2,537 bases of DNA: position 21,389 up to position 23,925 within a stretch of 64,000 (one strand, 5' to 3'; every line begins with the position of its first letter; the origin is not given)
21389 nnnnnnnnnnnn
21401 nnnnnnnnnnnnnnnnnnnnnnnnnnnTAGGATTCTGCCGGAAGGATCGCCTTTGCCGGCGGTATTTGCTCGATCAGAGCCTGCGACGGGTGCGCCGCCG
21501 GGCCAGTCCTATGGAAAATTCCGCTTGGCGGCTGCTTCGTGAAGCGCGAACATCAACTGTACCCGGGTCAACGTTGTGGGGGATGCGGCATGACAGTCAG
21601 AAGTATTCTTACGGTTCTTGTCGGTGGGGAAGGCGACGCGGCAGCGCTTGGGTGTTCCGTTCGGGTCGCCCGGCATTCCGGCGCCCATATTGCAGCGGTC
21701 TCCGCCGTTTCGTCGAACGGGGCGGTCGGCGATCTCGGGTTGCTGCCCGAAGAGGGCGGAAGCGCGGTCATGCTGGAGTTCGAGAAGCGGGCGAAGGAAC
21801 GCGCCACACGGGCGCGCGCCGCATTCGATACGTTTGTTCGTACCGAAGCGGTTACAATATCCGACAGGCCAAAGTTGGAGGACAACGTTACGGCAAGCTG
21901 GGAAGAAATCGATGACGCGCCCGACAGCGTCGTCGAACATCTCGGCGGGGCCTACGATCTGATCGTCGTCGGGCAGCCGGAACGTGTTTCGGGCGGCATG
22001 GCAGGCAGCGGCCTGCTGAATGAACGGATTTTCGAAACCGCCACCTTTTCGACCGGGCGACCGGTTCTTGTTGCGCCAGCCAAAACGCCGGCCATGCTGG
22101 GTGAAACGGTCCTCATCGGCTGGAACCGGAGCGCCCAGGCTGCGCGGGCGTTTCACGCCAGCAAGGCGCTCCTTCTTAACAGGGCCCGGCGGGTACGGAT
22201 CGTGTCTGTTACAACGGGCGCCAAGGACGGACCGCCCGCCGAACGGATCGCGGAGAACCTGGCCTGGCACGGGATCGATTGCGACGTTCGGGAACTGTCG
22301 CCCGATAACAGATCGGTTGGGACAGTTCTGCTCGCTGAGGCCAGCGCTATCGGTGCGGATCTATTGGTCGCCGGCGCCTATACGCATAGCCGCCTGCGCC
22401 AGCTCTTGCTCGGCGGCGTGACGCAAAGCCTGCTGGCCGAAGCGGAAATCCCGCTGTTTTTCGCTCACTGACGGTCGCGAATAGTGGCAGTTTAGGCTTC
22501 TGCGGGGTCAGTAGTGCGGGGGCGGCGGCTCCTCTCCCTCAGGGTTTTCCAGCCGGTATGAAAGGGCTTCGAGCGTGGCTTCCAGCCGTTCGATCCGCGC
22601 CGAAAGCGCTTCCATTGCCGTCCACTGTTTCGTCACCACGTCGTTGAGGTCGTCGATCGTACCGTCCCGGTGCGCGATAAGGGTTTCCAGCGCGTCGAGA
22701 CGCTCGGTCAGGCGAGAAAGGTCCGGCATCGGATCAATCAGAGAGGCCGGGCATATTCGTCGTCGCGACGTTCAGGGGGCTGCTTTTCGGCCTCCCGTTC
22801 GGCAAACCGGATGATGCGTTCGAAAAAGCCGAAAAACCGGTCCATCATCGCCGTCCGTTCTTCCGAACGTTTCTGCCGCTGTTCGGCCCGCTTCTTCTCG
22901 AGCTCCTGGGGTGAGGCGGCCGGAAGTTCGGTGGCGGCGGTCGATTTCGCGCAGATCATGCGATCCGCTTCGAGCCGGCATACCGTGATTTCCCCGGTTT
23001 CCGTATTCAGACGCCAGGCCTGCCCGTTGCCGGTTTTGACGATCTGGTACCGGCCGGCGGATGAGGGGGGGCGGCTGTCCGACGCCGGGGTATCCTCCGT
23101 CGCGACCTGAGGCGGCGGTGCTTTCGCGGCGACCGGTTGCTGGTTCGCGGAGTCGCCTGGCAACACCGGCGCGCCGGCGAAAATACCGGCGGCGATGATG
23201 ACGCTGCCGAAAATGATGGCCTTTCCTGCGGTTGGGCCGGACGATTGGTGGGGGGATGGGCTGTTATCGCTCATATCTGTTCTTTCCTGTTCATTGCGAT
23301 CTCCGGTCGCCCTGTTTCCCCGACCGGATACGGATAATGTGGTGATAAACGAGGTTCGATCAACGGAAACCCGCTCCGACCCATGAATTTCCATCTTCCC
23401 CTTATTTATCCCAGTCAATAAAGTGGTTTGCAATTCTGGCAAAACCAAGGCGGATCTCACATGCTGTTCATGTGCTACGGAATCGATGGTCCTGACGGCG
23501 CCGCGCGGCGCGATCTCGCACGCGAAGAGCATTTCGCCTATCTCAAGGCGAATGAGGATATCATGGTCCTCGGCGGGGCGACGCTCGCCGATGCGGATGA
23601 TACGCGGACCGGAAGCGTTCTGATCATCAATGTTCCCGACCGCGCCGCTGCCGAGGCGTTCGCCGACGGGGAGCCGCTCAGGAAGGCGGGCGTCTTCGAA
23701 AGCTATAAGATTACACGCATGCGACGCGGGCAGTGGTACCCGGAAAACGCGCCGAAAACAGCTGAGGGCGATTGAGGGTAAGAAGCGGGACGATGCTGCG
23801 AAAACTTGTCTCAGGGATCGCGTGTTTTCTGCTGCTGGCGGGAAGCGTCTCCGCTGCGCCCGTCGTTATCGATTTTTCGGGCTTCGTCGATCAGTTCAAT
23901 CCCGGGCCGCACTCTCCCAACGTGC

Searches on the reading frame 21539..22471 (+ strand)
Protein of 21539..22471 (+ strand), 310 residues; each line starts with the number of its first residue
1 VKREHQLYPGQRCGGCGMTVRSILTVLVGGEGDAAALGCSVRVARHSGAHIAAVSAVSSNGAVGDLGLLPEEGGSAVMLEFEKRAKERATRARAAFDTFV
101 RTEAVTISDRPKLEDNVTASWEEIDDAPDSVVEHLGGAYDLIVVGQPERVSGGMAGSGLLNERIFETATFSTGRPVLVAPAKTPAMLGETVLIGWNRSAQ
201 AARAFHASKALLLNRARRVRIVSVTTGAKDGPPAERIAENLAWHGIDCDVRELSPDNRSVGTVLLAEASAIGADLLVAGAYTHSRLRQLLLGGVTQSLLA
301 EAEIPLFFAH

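Call 65: search_protein_families(library=pfam, proteins=[window:21539-22471:+], max_evalue=0.0001)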
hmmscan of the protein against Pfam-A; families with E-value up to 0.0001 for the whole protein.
window:21539-22471:+ (310 aa): 1 family
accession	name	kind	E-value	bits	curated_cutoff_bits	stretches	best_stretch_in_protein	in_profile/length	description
PF00582.32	Usp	-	4.1e-11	44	24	1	258-306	89-137/141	Universal stress protein family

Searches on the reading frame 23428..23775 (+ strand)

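Call 66: search_protein_families(library=pfam, proteins=[window:23428-23775:+], max_evalue=0.0001)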
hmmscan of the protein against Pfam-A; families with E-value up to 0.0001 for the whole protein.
window:23428-23775:+ (115 aa): 1 family
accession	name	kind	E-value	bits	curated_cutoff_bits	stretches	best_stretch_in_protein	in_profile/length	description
PF03795.20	YCII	-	1.5e-17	64.3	24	1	12-98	1-94/95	YCII-related domain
